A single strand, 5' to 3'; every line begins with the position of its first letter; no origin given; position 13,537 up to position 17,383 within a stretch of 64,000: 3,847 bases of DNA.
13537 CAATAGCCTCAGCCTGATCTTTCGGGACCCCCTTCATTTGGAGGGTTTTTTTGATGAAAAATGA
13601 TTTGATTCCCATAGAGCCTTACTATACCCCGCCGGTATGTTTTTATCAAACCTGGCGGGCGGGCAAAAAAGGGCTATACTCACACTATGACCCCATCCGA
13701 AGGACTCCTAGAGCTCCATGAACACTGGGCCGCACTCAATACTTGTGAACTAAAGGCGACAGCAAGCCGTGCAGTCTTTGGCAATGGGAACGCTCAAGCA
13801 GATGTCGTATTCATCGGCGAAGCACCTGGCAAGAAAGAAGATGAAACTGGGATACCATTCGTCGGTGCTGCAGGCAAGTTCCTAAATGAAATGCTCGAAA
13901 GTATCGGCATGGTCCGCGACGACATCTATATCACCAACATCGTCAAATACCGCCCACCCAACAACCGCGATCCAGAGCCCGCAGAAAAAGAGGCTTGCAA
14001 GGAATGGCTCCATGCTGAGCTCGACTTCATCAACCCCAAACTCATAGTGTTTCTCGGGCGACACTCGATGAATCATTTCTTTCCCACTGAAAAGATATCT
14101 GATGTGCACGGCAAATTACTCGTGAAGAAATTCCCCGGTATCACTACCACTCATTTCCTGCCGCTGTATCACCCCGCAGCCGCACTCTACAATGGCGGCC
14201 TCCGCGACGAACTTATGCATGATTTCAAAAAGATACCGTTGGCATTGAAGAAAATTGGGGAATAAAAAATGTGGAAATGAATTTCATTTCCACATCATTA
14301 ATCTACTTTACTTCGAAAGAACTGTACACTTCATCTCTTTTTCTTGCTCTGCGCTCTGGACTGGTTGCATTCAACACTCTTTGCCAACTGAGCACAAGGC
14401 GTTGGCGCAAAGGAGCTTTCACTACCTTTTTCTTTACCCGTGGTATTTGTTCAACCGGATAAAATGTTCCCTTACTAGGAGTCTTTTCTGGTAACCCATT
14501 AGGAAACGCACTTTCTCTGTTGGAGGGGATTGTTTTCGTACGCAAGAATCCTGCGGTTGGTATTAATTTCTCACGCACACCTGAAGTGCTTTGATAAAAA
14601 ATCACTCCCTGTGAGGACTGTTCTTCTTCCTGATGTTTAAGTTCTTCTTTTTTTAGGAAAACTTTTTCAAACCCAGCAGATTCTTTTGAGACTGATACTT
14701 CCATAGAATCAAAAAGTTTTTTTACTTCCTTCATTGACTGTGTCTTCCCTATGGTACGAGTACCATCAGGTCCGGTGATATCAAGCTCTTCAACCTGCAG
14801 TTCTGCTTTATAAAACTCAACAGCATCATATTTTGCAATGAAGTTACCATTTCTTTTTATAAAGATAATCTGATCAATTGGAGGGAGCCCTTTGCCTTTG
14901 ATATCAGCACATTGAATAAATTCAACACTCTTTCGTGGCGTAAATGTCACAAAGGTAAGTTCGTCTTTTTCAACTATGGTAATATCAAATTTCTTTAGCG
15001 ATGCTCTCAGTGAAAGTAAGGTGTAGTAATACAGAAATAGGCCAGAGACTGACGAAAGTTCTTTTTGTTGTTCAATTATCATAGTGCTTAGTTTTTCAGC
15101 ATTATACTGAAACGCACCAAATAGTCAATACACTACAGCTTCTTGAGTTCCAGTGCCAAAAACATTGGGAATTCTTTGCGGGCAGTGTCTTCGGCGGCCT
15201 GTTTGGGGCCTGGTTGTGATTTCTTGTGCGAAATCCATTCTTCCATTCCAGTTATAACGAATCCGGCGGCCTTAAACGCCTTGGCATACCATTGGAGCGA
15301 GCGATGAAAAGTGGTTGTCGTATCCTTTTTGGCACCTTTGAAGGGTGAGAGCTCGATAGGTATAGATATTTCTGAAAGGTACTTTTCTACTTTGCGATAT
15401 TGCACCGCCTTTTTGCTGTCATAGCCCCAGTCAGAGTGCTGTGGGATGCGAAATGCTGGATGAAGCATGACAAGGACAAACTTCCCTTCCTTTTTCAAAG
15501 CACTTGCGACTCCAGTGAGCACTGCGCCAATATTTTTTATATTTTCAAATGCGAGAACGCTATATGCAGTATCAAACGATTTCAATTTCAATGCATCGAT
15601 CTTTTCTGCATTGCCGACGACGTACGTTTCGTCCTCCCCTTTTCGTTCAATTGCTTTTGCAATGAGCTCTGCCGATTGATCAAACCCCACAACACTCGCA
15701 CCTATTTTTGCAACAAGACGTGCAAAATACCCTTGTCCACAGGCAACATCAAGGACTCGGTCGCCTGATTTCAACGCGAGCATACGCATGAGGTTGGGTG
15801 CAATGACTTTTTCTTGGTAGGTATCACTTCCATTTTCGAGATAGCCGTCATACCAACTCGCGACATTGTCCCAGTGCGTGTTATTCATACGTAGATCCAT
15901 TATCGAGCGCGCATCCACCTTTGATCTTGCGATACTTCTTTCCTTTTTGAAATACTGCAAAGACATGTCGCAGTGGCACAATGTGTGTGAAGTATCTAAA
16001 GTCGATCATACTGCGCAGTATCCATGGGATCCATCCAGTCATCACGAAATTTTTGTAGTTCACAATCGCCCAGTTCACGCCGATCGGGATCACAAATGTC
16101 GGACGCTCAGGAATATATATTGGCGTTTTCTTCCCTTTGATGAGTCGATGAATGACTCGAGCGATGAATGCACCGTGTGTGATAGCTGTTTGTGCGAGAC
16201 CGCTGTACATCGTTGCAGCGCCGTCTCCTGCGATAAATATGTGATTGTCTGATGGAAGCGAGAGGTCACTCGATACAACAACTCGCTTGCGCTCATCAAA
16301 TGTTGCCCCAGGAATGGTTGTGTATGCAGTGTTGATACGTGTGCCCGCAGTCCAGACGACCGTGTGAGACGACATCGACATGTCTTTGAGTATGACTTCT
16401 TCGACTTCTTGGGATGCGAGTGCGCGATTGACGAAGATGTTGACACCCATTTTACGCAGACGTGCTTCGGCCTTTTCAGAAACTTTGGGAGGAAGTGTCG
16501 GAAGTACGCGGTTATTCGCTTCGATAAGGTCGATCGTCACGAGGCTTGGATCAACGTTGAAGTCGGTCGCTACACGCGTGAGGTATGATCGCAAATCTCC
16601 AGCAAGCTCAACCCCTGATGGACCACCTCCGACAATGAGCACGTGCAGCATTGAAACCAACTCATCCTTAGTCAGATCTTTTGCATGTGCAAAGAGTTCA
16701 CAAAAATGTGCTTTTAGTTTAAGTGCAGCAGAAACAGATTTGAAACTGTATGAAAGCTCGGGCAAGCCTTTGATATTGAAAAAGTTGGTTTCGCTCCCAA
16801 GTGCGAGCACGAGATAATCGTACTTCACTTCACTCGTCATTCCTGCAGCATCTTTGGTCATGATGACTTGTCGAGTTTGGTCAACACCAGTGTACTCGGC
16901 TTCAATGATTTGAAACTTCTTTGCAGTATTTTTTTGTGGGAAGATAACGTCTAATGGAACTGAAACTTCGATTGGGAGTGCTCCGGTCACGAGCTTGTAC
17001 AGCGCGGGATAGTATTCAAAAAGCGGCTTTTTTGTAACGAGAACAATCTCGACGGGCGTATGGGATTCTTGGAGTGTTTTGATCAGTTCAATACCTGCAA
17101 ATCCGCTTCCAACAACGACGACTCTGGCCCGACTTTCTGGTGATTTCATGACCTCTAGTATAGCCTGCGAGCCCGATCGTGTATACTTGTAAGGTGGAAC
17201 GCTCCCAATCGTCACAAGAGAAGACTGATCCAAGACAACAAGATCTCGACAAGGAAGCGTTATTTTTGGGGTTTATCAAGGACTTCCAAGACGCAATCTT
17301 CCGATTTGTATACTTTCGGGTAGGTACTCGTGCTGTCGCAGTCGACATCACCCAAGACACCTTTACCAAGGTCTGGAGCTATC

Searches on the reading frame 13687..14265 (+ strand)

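Call 39: search_protein_families(library=pfam, proteins=[window:13687-14265:+], max_evalue=0.001)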
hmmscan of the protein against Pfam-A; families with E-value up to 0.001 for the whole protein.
window:13687-14265:+ (192 aa): 1 family
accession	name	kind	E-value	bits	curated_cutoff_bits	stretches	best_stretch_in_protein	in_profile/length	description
PF03167.25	UDG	-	7.1e-37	127.1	24.3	1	31-172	1-127/141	Uracil DNA glycosylase superfamily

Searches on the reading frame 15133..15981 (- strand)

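Call 7: search_protein_families(library=pfam, proteins=[window:15133-15981:-], max_evalue=0.001)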
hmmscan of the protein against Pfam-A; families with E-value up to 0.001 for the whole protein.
window:15133-15981:- (282 aa): 11 families
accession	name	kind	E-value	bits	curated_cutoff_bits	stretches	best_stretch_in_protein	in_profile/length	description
PF08241.18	Methyltransf_11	-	2.2e-16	60.7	21.2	1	77-170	1-95/95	Methyltransferase domain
PF13489.12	Methyltransf_23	-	1.5e-15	57.7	27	1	55-188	4-135/164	Methyltransferase domain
PF13649.12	Methyltransf_25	-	2.4e-13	51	27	1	76-166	1-97/97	Methyltransferase domain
PF13847.12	Methyltransf_31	-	4.1e-13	49.7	27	1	71-170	2-109/145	Methyltransferase domain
PF08242.18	Methyltransf_12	-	1.1e-10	42.6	30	1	77-168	1-98/98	Methyltransferase domain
PF02353.26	CMAS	-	2e-06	27.8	27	1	64-170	54-164/273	Mycolic acid cyclopropane synthetase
PF01209.24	Ubie_methyltran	-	7.1e-06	26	20.1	1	62-171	37-152/233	ubiE/COQ5 methyltransferase family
PF08003.17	Methyltransf_9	-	1.9e-05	24.2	23.8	1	72-171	115-218/315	Protein of unknown function (DUF1698)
PF01135.25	PCMT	-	3e-05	24.3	20.3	1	59-113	60-117/210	Protein-L-isoaspartate(D-aspartate) O-methyltransferase (PCMT)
PF13679.12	Methyltransf_32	-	0.0004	20.8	27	1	60-118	13-77/143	Methyltransferase domain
PF07021.18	MetW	-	0.00066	19.8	21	0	70-151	11-91/193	Methionine biosynthesis protein MetW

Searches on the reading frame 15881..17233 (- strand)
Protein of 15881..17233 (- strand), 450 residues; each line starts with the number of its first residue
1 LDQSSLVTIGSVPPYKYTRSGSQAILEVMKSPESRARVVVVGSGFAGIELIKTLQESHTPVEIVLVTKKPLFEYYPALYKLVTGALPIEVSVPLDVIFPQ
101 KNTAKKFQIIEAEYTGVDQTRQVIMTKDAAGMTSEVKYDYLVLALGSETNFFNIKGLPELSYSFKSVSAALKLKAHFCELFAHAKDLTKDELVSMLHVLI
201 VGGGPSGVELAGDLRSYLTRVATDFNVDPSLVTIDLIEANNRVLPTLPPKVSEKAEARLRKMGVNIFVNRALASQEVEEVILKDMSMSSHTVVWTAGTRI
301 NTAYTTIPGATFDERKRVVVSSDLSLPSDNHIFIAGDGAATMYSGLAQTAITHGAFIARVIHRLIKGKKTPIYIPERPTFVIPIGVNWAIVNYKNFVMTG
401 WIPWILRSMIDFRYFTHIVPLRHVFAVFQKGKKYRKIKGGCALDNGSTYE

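Call 7: search_protein_families(library=pfam, proteins=[window:15881-17233:-], max_evalue=0.001)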
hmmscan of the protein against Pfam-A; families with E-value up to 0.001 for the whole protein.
window:15881-17233:- (450 aa): 5 families
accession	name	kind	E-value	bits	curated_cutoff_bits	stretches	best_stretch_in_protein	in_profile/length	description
PF07992.20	Pyr_redox_2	-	2.1e-39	136.2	26.1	1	37-354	2-291/291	Pyridine nucleotide-disulphide oxidoreductase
PF00070.33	Pyr_redox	-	2.5e-13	50.8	22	1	197-279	1-70/82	Pyridine nucleotide-disulphide oxidoreductase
PF13434.12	Lys_Orn_oxgnase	-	1.4e-06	28.1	21.3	0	22-73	175-226/339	L-lysine 6-monooxygenase/L-ornithine 5-monooxygenase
PF13454.12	NAD_binding_9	-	2e-05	25.1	21.8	0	39-71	1-35/155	FAD-NAD(P)-binding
PF01118.30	Semialdhyde_dh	-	0.00076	20.3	26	0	37-68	1-32/121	Semialdehyde dehydrogenase, NAD binding domain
